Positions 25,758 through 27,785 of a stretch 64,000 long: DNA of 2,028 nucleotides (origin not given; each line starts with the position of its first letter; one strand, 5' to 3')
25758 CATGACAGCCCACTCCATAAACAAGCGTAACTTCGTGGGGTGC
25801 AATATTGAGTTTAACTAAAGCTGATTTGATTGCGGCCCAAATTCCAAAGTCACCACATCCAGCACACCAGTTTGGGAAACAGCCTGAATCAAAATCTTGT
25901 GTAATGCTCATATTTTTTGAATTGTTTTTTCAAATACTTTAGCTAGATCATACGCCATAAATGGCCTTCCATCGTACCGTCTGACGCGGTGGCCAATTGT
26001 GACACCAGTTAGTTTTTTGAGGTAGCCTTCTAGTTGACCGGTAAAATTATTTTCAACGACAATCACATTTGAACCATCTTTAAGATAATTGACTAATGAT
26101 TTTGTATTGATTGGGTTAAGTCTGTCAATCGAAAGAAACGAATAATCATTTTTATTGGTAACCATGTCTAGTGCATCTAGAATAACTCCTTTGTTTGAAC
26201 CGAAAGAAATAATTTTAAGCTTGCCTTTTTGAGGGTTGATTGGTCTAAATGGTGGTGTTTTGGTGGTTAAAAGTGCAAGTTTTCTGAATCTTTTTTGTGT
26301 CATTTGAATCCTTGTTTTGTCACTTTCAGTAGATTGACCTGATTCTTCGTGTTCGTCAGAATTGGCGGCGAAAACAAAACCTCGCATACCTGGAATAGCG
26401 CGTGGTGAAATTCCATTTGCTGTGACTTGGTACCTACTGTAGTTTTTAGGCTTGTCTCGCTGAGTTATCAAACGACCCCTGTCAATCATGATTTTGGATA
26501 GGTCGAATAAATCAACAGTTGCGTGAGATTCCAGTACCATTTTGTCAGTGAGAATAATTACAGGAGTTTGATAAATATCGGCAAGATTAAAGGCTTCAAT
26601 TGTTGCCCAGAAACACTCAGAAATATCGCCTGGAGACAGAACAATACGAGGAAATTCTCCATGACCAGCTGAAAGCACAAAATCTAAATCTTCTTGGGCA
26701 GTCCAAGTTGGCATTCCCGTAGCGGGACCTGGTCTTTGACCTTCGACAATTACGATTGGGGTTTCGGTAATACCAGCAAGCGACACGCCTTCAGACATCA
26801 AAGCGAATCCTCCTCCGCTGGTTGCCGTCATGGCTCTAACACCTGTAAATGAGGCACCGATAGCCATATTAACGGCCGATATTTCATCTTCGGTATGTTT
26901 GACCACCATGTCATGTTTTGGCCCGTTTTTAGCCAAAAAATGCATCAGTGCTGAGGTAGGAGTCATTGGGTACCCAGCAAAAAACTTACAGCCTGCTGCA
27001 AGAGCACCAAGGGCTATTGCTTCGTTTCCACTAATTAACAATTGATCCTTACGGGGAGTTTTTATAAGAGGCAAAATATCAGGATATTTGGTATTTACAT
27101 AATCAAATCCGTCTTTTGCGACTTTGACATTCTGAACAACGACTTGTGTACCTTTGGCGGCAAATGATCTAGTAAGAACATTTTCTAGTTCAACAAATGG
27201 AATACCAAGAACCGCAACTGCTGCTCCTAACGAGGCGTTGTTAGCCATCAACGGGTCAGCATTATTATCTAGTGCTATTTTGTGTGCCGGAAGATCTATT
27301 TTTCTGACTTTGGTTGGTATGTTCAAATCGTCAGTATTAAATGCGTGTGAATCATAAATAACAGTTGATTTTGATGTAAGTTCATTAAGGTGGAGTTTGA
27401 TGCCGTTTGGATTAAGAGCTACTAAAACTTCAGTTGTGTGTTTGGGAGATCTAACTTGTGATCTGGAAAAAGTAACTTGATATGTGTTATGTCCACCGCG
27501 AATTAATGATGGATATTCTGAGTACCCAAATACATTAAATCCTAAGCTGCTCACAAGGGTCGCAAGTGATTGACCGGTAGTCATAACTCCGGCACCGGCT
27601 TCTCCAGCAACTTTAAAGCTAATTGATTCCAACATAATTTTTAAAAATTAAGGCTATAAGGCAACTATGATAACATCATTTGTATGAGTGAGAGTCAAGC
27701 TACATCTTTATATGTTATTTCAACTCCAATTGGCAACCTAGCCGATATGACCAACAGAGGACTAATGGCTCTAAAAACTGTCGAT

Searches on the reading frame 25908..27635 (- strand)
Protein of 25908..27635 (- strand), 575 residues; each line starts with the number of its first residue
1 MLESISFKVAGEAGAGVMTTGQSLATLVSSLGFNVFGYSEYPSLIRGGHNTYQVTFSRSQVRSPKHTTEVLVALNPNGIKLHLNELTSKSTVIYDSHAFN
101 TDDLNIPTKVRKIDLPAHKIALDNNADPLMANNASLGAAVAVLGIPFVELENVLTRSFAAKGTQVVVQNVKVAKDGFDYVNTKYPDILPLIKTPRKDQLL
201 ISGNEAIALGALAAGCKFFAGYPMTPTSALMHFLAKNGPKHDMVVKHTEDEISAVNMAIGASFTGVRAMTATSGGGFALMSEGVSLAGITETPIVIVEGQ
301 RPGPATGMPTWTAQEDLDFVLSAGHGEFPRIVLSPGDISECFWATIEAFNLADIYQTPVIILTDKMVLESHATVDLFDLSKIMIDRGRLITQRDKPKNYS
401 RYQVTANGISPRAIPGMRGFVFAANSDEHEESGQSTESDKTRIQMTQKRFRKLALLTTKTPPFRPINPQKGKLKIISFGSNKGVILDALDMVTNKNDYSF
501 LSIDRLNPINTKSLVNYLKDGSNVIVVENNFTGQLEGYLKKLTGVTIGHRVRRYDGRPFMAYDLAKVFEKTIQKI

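Call 32: search_protein_families(library=ncbifam, proteins=[window:25908-27635:-], max_evalue=1e-10)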
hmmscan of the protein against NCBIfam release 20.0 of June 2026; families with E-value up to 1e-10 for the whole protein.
window:25908-27635:- (575 aa): 10 families
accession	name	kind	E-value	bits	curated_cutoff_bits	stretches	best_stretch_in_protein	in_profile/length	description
TIGR03710.1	OAFO_sf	subfamily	3.9e-188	626.5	482.75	1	5-566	2-559/561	2-oxoacid:acceptor oxidoreductase subunit alpha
NF041170.1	Oxoac_fdxalpha_Archa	equivalog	9.8e-135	450.3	800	2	129-573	167-624/636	2-oxoacid:ferredoxin oxidoreductase subunit alpha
NF006412.0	PRK08659.1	equivalog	1.1e-77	261.8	411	1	197-570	4-375/378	2-oxoacid:acceptor oxidoreductase subunit alpha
NF007206.0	PRK09627.1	equivalog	2.1e-63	214.5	579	1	199-565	4-369/375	2-oxoglutarate synthase subunit alpha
NF005507.0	PRK07119.1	subfamily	2.5e-50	171.3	399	1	197-370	3-176/352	3-methyl-2-oxobutanoate dehydrogenase subunit VorB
TIGR03336.1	IOR_alpha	equivalog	1.1e-20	73.6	650.9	1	200-379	4-177/595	indolepyruvate ferredoxin oxidoreductase subunit alpha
NF006232.0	PRK08366.1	equivalog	1.7e-16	59.9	646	1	199-371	8-175/394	2-ketoisovalerate ferredoxin oxidoreductase subunit alpha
NF040682.1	PorA_Arch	equivalog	1.4e-15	57.2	550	1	200-302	5-109/387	pyruvate synthase subunit PorA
NF006233.0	PRK08367.1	equivalog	2.2e-12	46.6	625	1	200-303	6-111/394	pyruvate ferredoxin oxidoreductase subunit alpha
NF045764.1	PhenlGlyoxDHPadG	equivalog_domain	3.7e-11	42.1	700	0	199-324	3-129/398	NADH-dependent phenylglyoxylate dehydrogenase subunit alpha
